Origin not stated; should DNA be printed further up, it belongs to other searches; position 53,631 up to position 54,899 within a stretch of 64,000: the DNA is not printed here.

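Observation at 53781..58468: PglF-PglE-PglC-like set lacks PglD; an ATP-grasp ligase occupies the slot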

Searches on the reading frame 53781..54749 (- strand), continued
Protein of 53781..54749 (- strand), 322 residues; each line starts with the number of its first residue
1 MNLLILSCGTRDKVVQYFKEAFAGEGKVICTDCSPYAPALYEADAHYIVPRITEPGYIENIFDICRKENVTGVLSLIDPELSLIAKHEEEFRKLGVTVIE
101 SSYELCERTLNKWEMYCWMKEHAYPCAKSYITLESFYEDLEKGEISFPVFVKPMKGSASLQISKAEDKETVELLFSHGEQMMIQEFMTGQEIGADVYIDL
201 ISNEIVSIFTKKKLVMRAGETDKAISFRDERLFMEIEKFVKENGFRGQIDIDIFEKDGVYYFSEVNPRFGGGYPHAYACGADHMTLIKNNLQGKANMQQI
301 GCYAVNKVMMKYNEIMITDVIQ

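Call 57: find_encoding_contigs(protein=P0353, flank=5000, max_places=10)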
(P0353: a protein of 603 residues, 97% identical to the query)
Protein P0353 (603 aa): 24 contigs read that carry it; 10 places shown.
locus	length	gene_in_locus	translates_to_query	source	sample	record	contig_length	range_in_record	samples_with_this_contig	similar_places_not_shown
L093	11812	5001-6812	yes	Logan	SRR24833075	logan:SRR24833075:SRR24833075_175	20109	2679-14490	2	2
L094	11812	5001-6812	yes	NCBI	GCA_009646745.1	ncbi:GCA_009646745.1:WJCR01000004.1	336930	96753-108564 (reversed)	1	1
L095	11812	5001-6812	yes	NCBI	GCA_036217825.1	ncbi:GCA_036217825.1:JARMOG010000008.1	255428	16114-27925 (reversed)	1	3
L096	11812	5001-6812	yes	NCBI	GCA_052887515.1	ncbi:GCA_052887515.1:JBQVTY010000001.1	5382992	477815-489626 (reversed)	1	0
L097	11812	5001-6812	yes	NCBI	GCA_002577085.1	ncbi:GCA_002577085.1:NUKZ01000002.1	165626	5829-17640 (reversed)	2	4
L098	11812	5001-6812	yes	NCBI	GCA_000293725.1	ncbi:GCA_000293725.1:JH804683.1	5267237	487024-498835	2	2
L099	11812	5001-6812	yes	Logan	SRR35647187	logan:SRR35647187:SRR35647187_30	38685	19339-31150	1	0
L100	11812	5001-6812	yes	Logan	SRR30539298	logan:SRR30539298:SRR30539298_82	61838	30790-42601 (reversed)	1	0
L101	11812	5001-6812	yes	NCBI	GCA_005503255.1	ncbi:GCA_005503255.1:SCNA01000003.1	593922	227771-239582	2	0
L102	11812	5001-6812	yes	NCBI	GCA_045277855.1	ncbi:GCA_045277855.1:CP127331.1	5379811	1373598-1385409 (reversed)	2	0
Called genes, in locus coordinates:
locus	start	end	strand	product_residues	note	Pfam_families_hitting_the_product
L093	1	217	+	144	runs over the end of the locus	PF22817:ApeP-like, PF07977:FabA, PF22818:ApeI-like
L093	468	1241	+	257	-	PF10609:ParA, PF01656:CbiA (weak), PF13614:AAA_31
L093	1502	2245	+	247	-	PF02706:Wzz, PF13807:GNVR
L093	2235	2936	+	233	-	PF00448:SRP54 (weak), PF01656:CbiA, PF10609:ParA, PF13614:AAA_31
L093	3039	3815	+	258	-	PF19567:CpsB_CapC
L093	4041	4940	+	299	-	PF00483:NTP_transferase, PF12804:NTP_transf_3 (weak)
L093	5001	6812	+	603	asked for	PF13727:CoA_binding_3, PF13460:NAD_binding_10 (faint), PF01073:3Beta_HSD, PF01370:Epimerase, PF02719:Polysacc_synt_2, PF04321:RmlD_sub_bind, PF08659:KR (weak), PF16363:GDP_Man_Dehyd, +1 more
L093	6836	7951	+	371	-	PF01041:DegT_DnrJ_EryC1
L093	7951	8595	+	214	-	PF02397:Bac_transf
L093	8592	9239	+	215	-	PF17836:PglD_N, PF00132:Hexapep (faint), PF25084:LbH_EIF2B (faint), PF25087:GMPPB_C (faint)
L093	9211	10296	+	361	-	PF13477:Glyco_trans_4_2, PF00534:Glycos_transf_1, PF13692:Glyco_trans_1_4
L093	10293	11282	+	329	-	PF00535:Glycos_transf_2, PF10111:Glyco_tranf_2_2, PF13506:Glyco_transf_21 (weak), PF13641:Glyco_tranf_2_3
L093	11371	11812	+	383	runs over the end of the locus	PF13439:Glyco_transf_4, PF00534:Glycos_transf_1, PF13692:Glyco_trans_1_4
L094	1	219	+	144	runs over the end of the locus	PF22817:ApeP-like, PF07977:FabA, PF22818:ApeI-like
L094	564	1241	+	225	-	PF10609:ParA, PF13614:AAA_31, PF00448:SRP54 (faint), PF01656:CbiA (weak), PF09140:MipZ (faint)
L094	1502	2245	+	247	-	PF02706:Wzz, PF13807:GNVR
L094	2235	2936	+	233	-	PF00448:SRP54 (weak), PF01656:CbiA, PF10609:ParA, PF13614:AAA_31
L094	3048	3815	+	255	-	PF19567:CpsB_CapC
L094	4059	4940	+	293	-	PF00483:NTP_transferase, PF12804:NTP_transf_3 (weak)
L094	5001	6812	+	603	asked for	PF13727:CoA_binding_3, PF13460:NAD_binding_10 (faint), PF01073:3Beta_HSD, PF01370:Epimerase, PF02719:Polysacc_synt_2, PF04321:RmlD_sub_bind, PF08659:KR (weak), PF16363:GDP_Man_Dehyd, +1 more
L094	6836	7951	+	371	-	PF01041:DegT_DnrJ_EryC1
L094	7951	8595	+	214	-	PF02397:Bac_transf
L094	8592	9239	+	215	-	PF17836:PglD_N, PF00132:Hexapep (faint), PF25084:LbH_EIF2B (faint), PF25087:GMPPB_C (faint)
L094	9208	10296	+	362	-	PF13477:Glyco_trans_4_2, PF00534:Glycos_transf_1, PF13692:Glyco_trans_1_4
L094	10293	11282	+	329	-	PF00535:Glycos_transf_2, PF10111:Glyco_tranf_2_2, PF13506:Glyco_transf_21 (weak), PF13641:Glyco_tranf_2_3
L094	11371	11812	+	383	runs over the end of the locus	PF13439:Glyco_transf_4, PF00534:Glycos_transf_1, PF13692:Glyco_trans_1_4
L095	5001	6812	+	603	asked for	PF13727:CoA_binding_3, PF13460:NAD_binding_10 (faint), PF01073:3Beta_HSD, PF01370:Epimerase, PF02719:Polysacc_synt_2, PF04321:RmlD_sub_bind, PF08659:KR (weak), PF16363:GDP_Man_Dehyd, +1 more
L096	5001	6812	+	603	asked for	PF13727:CoA_binding_3, PF13460:NAD_binding_10 (faint), PF01073:3Beta_HSD, PF01370:Epimerase, PF02719:Polysacc_synt_2, PF04321:RmlD_sub_bind, PF08659:KR (weak), PF16363:GDP_Man_Dehyd, +1 more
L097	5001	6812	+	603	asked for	PF13727:CoA_binding_3, PF13460:NAD_binding_10 (faint), PF01073:3Beta_HSD, PF01370:Epimerase, PF02719:Polysacc_synt_2, PF04321:RmlD_sub_bind, PF08659:KR (weak), PF16363:GDP_Man_Dehyd, +1 more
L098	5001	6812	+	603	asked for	PF13727:CoA_binding_3, PF13460:NAD_binding_10 (faint), PF01073:3Beta_HSD, PF01370:Epimerase, PF02719:Polysacc_synt_2, PF04321:RmlD_sub_bind, PF08659:KR (weak), PF16363:GDP_Man_Dehyd, +1 more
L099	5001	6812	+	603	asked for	PF13727:CoA_binding_3, PF13460:NAD_binding_10 (faint), PF01073:3Beta_HSD, PF01370:Epimerase, PF02719:Polysacc_synt_2, PF04321:RmlD_sub_bind, PF08659:KR (weak), PF16363:GDP_Man_Dehyd, +1 more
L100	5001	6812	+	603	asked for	PF13727:CoA_binding_3, PF13460:NAD_binding_10 (faint), PF01073:3Beta_HSD, PF01370:Epimerase, PF02719:Polysacc_synt_2, PF04321:RmlD_sub_bind, PF08659:KR (weak), PF16363:GDP_Man_Dehyd, +1 more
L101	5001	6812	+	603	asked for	PF13727:CoA_binding_3, PF13460:NAD_binding_10 (faint), PF01073:3Beta_HSD, PF01370:Epimerase, PF02719:Polysacc_synt_2, PF04321:RmlD_sub_bind, PF08659:KR (weak), PF16363:GDP_Man_Dehyd, +1 more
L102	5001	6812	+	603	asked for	PF13727:CoA_binding_3, PF13460:NAD_binding_10 (faint), PF01073:3Beta_HSD, PF01370:Epimerase, PF02719:Polysacc_synt_2, PF04321:RmlD_sub_bind, PF08659:KR (weak), PF16363:GDP_Man_Dehyd, +1 more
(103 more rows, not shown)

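Call 58: find_encoding_contigs(protein=P0329, flank=4000, max_places=10)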
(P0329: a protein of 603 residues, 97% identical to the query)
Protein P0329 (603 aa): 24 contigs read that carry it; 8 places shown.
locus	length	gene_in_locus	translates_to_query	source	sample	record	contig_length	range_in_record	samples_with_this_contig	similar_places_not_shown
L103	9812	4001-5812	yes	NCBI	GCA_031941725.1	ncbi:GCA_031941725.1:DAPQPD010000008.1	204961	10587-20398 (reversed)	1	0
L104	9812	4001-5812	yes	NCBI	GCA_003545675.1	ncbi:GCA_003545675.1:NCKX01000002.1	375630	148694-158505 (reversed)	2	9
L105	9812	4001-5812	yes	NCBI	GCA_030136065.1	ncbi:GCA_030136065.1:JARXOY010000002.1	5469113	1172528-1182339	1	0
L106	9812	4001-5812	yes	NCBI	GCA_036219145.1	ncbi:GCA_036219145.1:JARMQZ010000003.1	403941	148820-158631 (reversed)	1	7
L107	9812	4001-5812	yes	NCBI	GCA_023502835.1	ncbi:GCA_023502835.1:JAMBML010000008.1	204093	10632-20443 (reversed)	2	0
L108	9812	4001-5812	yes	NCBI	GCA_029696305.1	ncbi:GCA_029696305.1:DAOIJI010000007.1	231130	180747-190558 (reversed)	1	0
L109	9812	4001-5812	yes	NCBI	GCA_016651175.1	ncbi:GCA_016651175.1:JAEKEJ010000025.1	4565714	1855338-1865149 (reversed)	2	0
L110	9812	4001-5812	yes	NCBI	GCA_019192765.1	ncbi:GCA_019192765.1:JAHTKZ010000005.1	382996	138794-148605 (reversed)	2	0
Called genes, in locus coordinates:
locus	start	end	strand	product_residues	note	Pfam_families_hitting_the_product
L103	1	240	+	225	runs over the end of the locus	PF10609:ParA, PF13614:AAA_31, PF00448:SRP54 (faint), PF01656:CbiA (weak), PF09140:MipZ (faint)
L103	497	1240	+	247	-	PF02706:Wzz, PF13807:GNVR (weak)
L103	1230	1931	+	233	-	PF00448:SRP54 (weak), PF01656:CbiA, PF10609:ParA, PF13614:AAA_31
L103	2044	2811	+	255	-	PF19567:CpsB_CapC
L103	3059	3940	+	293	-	PF00483:NTP_transferase, PF12804:NTP_transf_3 (weak)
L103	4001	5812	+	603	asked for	PF13727:CoA_binding_3, PF13460:NAD_binding_10 (faint), PF01073:3Beta_HSD, PF01370:Epimerase, PF02719:Polysacc_synt_2, PF04321:RmlD_sub_bind, PF08659:KR (weak), PF16363:GDP_Man_Dehyd, +1 more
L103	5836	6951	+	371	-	PF01041:DegT_DnrJ_EryC1, PF00155:Aminotran_1_2 (faint)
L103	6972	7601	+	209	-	PF02397:Bac_transf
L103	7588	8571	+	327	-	PF21360:PylC-like_N, PF02655:ATP-grasp_3, PF13535:ATP-grasp_4 (faint), PF15632:ATPgrasp_Ter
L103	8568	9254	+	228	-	PF00702:Hydrolase, PF08645:PNK3P (faint), PF13419:HAD_2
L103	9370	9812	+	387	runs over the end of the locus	PF13439:Glyco_transf_4, PF13477:Glyco_trans_4_2, PF13579:Glyco_trans_4_4, PF20706:GT4-conflict, PF00534:Glycos_transf_1, PF13692:Glyco_trans_1_4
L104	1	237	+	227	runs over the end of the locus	PF10609:ParA, PF00448:SRP54 (faint), PF01656:CbiA (weak), PF09140:MipZ (faint), PF13614:AAA_31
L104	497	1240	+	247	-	PF02706:Wzz, PF13807:GNVR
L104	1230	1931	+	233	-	PF00448:SRP54 (weak), PF01656:CbiA, PF10609:ParA, PF13614:AAA_31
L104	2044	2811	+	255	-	PF19567:CpsB_CapC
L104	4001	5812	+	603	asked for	PF13727:CoA_binding_3, PF13460:NAD_binding_10 (faint), PF01073:3Beta_HSD, PF01370:Epimerase, PF02719:Polysacc_synt_2, PF04321:RmlD_sub_bind, PF08659:KR (weak), PF16363:GDP_Man_Dehyd, +1 more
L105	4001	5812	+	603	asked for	PF13727:CoA_binding_3, PF13460:NAD_binding_10 (faint), PF01073:3Beta_HSD, PF01370:Epimerase, PF02719:Polysacc_synt_2, PF04321:RmlD_sub_bind, PF08659:KR (weak), PF16363:GDP_Man_Dehyd, +1 more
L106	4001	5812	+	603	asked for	PF13727:CoA_binding_3, PF13460:NAD_binding_10 (faint), PF01073:3Beta_HSD, PF01370:Epimerase, PF02719:Polysacc_synt_2, PF04321:RmlD_sub_bind, PF08659:KR (weak), PF16363:GDP_Man_Dehyd, +1 more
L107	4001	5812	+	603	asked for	PF13727:CoA_binding_3, PF13460:NAD_binding_10 (faint), PF01073:3Beta_HSD, PF01370:Epimerase, PF02719:Polysacc_synt_2, PF04321:RmlD_sub_bind, PF08659:KR (weak), PF16363:GDP_Man_Dehyd, +1 more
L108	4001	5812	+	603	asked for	PF13727:CoA_binding_3, PF13460:NAD_binding_10 (faint), PF01073:3Beta_HSD, PF01370:Epimerase, PF02719:Polysacc_synt_2, PF04321:RmlD_sub_bind, PF08659:KR (weak), PF16363:GDP_Man_Dehyd, +1 more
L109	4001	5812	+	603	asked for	PF13727:CoA_binding_3, PF13460:NAD_binding_10 (faint), PF01073:3Beta_HSD, PF01370:Epimerase, PF02719:Polysacc_synt_2, PF04321:RmlD_sub_bind, PF08659:KR (weak), PF16363:GDP_Man_Dehyd, +1 more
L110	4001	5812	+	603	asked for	PF13727:CoA_binding_3, PF13460:NAD_binding_10 (faint), PF01073:3Beta_HSD, PF01370:Epimerase, PF02719:Polysacc_synt_2, PF04321:RmlD_sub_bind, PF08659:KR (weak), PF16363:GDP_Man_Dehyd, +1 more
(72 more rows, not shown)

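Call 59: find_encoding_contigs(protein=P0351, flank=4000, max_places=5)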
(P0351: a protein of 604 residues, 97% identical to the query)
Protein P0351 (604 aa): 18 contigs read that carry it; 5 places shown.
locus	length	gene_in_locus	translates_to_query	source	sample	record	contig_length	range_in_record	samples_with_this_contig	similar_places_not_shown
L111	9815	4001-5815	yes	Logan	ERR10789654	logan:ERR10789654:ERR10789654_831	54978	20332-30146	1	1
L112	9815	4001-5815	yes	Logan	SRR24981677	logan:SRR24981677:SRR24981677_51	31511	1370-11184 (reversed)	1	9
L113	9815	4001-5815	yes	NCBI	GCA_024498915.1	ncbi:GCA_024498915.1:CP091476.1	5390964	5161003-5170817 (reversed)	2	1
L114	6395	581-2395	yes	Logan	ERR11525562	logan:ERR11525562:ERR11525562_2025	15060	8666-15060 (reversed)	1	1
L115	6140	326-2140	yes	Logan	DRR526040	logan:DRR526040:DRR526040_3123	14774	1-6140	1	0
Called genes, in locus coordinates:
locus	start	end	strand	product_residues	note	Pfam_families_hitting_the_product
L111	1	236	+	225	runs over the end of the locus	PF10609:ParA, PF13614:AAA_31, PF00448:SRP54 (faint), PF01656:CbiA (weak)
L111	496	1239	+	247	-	PF02706:Wzz, PF13807:GNVR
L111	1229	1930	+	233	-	PF00448:SRP54 (weak), PF01656:CbiA, PF10609:ParA, PF13614:AAA_31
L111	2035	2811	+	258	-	PF19567:CpsB_CapC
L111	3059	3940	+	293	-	PF00483:NTP_transferase, PF12804:NTP_transf_3 (weak)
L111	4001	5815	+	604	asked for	PF13727:CoA_binding_3, PF00106:adh_short (faint), PF01073:3Beta_HSD, PF01370:Epimerase, PF02719:Polysacc_synt_2, PF04321:RmlD_sub_bind, PF08659:KR (weak), PF16363:GDP_Man_Dehyd, +1 more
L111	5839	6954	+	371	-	PF01041:DegT_DnrJ_EryC1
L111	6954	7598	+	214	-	PF02397:Bac_transf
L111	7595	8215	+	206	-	PF17836:PglD_N, PF00132:Hexapep (faint)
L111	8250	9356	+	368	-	PF13477:Glyco_trans_4_2, PF13439:Glyco_transf_4, PF13579:Glyco_trans_4_4, PF20706:GT4-conflict (weak), PF00534:Glycos_transf_1, PF13692:Glyco_trans_1_4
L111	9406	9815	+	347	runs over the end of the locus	PF13477:Glyco_trans_4_2, PF13439:Glyco_transf_4, PF13579:Glyco_trans_4_4 (weak), PF20706:GT4-conflict (weak), PF00534:Glycos_transf_1, PF13692:Glyco_trans_1_4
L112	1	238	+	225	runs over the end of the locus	PF10609:ParA, PF13614:AAA_31, PF00448:SRP54 (faint), PF01656:CbiA (weak)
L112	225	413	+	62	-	-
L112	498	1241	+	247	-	PF02706:Wzz, PF13807:GNVR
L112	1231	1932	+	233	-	PF00448:SRP54 (weak), PF01656:CbiA, PF10609:ParA, PF13614:AAA_31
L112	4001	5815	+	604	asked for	PF13727:CoA_binding_3, PF00106:adh_short (faint), PF01073:3Beta_HSD, PF01370:Epimerase, PF02719:Polysacc_synt_2, PF04321:RmlD_sub_bind, PF08659:KR (weak), PF16363:GDP_Man_Dehyd, +1 more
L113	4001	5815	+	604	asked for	PF13727:CoA_binding_3, PF00106:adh_short (faint), PF01073:3Beta_HSD, PF01370:Epimerase, PF02719:Polysacc_synt_2, PF04321:RmlD_sub_bind, PF08659:KR (weak), PF16363:GDP_Man_Dehyd, +1 more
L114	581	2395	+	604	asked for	PF13727:CoA_binding_3, PF00106:adh_short (faint), PF01073:3Beta_HSD, PF01370:Epimerase, PF02719:Polysacc_synt_2, PF04321:RmlD_sub_bind, PF08659:KR (weak), PF16363:GDP_Man_Dehyd, +1 more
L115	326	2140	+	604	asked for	PF13727:CoA_binding_3, PF00106:adh_short (faint), PF01073:3Beta_HSD, PF01370:Epimerase, PF02719:Polysacc_synt_2, PF04321:RmlD_sub_bind, PF08659:KR (weak), PF16363:GDP_Man_Dehyd, +1 more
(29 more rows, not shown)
